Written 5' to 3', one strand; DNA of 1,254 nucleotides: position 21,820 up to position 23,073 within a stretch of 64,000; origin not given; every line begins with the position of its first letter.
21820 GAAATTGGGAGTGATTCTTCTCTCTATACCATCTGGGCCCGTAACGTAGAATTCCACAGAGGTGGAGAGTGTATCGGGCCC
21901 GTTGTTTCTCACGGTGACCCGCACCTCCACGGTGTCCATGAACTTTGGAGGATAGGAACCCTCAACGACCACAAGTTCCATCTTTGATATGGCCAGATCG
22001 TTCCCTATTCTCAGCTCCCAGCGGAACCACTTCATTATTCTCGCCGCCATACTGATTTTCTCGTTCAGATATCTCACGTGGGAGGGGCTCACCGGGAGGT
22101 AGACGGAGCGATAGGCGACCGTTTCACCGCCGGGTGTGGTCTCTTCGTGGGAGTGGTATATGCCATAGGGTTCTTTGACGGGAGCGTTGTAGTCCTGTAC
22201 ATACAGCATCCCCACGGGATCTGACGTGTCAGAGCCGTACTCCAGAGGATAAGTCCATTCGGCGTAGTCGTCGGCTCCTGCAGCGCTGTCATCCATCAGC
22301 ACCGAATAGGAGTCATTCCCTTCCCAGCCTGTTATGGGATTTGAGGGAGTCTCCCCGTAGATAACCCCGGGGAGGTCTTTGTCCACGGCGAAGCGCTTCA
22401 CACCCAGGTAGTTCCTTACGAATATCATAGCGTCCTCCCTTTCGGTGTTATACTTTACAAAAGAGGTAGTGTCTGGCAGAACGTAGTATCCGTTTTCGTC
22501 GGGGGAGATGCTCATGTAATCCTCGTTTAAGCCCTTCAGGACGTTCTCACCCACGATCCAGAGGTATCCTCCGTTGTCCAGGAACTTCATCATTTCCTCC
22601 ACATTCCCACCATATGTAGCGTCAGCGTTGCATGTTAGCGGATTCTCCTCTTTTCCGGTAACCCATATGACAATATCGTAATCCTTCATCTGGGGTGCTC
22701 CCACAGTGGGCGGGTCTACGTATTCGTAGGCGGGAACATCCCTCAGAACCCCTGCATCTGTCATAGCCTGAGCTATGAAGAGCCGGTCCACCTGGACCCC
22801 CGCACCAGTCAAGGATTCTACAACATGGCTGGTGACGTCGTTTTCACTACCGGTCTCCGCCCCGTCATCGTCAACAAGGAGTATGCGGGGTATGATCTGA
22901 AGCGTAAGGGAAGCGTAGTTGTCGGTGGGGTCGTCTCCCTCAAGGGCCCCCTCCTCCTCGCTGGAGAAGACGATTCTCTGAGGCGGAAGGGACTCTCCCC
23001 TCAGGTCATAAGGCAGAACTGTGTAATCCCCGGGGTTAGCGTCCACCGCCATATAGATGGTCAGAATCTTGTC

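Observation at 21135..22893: Duplicated GATase1-like modules with a (I/L)LVDDDG ... YD(I/V)VIW signature inside both giant proteins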

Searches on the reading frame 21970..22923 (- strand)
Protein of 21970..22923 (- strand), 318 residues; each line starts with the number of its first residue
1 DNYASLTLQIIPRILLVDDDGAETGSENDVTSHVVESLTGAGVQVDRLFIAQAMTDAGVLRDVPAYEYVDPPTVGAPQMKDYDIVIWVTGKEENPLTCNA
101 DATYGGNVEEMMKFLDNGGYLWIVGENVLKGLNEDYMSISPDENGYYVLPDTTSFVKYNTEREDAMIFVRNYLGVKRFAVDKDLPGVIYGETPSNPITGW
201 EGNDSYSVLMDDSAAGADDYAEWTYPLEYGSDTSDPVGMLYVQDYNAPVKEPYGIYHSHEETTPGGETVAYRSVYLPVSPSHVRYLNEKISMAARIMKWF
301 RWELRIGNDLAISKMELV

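Call 9: find_homologous_proteins(query=window:21973-22896:-)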
Query seq(308 aa) (308 aa): 1 proteins with E <= 0.001 among 822 candidates.
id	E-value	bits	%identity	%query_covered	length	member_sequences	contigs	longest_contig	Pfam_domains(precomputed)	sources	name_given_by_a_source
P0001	7.5e-10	57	97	11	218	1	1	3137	PF07705.18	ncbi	ncbi:MAG: hypothetical protein DRN42_05465, partial [Thermoplasmata archaeon]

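Call 17: search_solved_structures(query=window:21970-22923:-, max_evalue=10)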
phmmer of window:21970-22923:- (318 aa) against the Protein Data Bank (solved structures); distinct sequences matched with E-value up to 10: 1.
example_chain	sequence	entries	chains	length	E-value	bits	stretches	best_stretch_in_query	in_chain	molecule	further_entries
3wiw_A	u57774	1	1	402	0.025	17.2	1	83-181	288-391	Glycosyl hydrolase family 88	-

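Call 30: search_protein_families(library=pfam, proteins=[window:22000-22905:-], max_evalue=10)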
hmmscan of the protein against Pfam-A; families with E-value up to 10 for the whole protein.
window:22000-22905:- (302 aa): 0 families

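Call 38: find_homologous_proteins(query=A4, max_evalue=0.00001)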
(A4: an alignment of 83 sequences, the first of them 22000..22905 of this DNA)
Query A4 (83 sequences) (302 aa, profile of the alignment): 6 proteins with E <= 0.00001 among 4553 candidates.
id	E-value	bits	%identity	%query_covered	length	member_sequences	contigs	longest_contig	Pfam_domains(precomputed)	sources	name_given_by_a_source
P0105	7.6e-23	100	28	14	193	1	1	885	-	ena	-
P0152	9.1e-22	96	29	39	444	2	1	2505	PF18962.8,PF13860.13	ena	-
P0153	1.2e-21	96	36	16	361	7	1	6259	PF18962.8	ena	-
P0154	2.8e-20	92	34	18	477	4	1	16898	-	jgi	jgi:hypothetical protein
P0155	7.1e-18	84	25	25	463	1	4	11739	PF18962.8,PF13860.13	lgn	-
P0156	1.3e-17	83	28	20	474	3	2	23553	PF18962.8,PF13860.13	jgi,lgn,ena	-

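Call 44: search_solved_structures(query=A5, max_evalue=10, show_alignments=2)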
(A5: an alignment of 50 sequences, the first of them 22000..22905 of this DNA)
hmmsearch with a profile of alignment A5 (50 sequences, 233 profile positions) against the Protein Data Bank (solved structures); distinct sequences matched with E-value up to 10: 0.

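Call 46: search_protein_families(library=pfam, alignment_id=A5, max_evalue=1)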
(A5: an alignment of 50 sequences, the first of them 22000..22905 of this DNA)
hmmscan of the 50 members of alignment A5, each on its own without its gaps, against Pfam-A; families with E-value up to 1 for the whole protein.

A. member 1, window:22000-22905:- (302 aa): 0 families

B. families by the number of members that match (of 50 scanned): 12 families
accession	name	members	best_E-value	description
PF13709.12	DUF4159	7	0.00047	Domain of unknown function (DUF4159)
PF06283.17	ThuA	7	0.0005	Trehalose utilisation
PF09822.16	ABC_transp_aux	1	0.075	ABC-type uncharacterized transport system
PF09062.15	Endonuc_subdom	1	0.094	PI-PfuI Endonuclease subdomain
PF14238.11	DUF4340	1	0.098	Domain of unknown function (DUF4340)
PF18763.7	ddrB-ParB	1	0.1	ddrB-like ParB superfamily domain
PF22696.2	Putative_PNPOx_2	1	0.12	Pyridoxamine 5'-phosphate oxidase-like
PF19168.5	DUF5850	1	0.18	Family of unknown function (DUF5850)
PF09960.14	DUF2194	1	0.19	Uncharacterised protein conserved in bacteria (DUF2194)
PF10071.14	DUF2310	1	0.22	Zn-ribbon-containing, possibly nucleic-acid-binding protein (DUF2310)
PF23992.1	Pam3_gp32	1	0.23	Phage Pam3 gp32-like protein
PF22436.1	PilE_C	1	0.43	PilE, C-terminal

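Call 48: predict_structure(alignment_id=A5)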
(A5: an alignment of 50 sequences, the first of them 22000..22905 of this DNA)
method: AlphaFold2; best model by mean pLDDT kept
length: 302 residues; sequences in the alignment: 50
mean_pLDDT: 90.6   pTM: 0.91
mean pLDDT of the five models: 90.6, 89.5, 89.5, 89.2, 89.1
residues with pLDDT >= 90: 221; 70-90: 60; 50-70: 21; < 50: 0
segments of 3 or more residues with pLDDT < 50: none
pLDDT, mean of each block of 10 residues (from residue 1): 89 94 95 97 95 92 92 98 93 74 96 97 96 97 91 90 96 94 88 76 83 85 73 89 92 92 96 94 95 86 63
secondary structure, 60 per line:
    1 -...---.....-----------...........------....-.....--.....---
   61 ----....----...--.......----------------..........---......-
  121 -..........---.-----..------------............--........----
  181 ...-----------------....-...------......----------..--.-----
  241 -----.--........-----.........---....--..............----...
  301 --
elements in order: E2-4 E8-12 H24-34 E41-44 E46-50 E53-57 H65-68 E78-84 H101-110 E114-119 H122-131 H155-166 E169-176 E181-183 E201-204 E215-220 E249-256 E262-270 H280-293 E298-300

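Call 62: fold_search(model_id=the predicted structure, library=pdb)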
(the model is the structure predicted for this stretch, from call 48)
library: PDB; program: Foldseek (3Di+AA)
matches with E <= 10: 828; with E <= 0.001: 1
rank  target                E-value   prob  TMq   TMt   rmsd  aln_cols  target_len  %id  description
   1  5fms_B                5.9e-05  1.00  0.38  0.48  11.2       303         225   12  mmIFT52 N-terminal domain (released 2016-03-09)
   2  9k7l_B                1.3e-03  0.99  0.41  0.48   7.5       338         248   10  Gamma-glutamyl peptidase 1 from Arabidopsis thaliana (H192N gamma-Glu intermediate) (released 2025-10-29)
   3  2a9v_D                2.0e-03  1.00  0.39  0.54   7.1       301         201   11  Crystal structure of a putative gmp synthase subunit a protein (ta0944m) from thermoplasma acidophilum at 2.45 A resol (released 2005-08-02)
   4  2a9v_C                2.1e-03  1.00  0.40  0.55   7.0       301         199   11  Crystal structure of a putative gmp synthase subunit a protein (ta0944m) from thermoplasma acidophilum at 2.45 A resol (released 2005-08-02)
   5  2a9v_A                3.2e-03  0.99  0.40  0.55   7.0       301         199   11  Crystal structure of a putative gmp synthase subunit a protein (ta0944m) from thermoplasma acidophilum at 2.45 A resol (released 2005-08-02)
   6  2a9v_B                4.6e-03  0.99  0.40  0.56   7.0       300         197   11  Crystal structure of a putative gmp synthase subunit a protein (ta0944m) from thermoplasma acidophilum at 2.45 A resol (released 2005-08-02)
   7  3r74_B                4.8e-03  0.89  0.33  0.18  10.6       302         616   12  Crystal structure of 2-amino-2-desoxyisochorismate synthase (ADIC) synthase PhzE from Burkholderia lata 383 (released 2011-03-30)
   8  9sqj_CCC              7.0e-03  0.92  0.37  0.42   7.9       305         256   11  Crystal Structure of the MurT/GatD Enzyme Complex from Streptococcus pyogenes with bound AMPPNP (released 2025-10-08)
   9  5gz3_B                7.4e-03  0.28  0.21  0.20  19.6       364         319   10  Structure of D-amino acid dehydrogenase in complex with NADP (released 2017-04-12)
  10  7ac8_D                8.3e-03  0.97  0.39  0.54   7.1       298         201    7  Molecular basis for the unique allosteric activation mechanism of the heterodimeric imidazole glycerol phosphate synth (released 2021-05-19)
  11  9k7i_B                8.3e-03  0.87  0.34  0.40   9.3       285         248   10  Gamma-glutamyl peptidase 1 from Arabidopsis thaliana (Glu complex) (released 2025-10-29)
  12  6ymu_B                8.8e-03  0.93  0.36  0.50   7.5       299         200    7  Imidazole Glycerol Phosphate Synthase (released 2020-07-22)
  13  6bxf_B                1.0e-02  0.14  0.18  0.13  17.7       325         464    9  Crystal structure of an extended b3 integrin L33 (released 2018-08-01)
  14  2vkt                  1.4e-02  0.93  0.42  0.48   8.3       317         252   10  HUMAN CTP SYNTHETASE 2 - GLUTAMINASE DOMAIN (released 2008-01-15)
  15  1gpw_B                1.4e-02  0.84  0.33  0.45   9.4       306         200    9  Structural evidence for ammonia tunneling across the (beta/alpha)8 barrel of the imidazole glycerol phosphate synthase (released 2002-02-10)
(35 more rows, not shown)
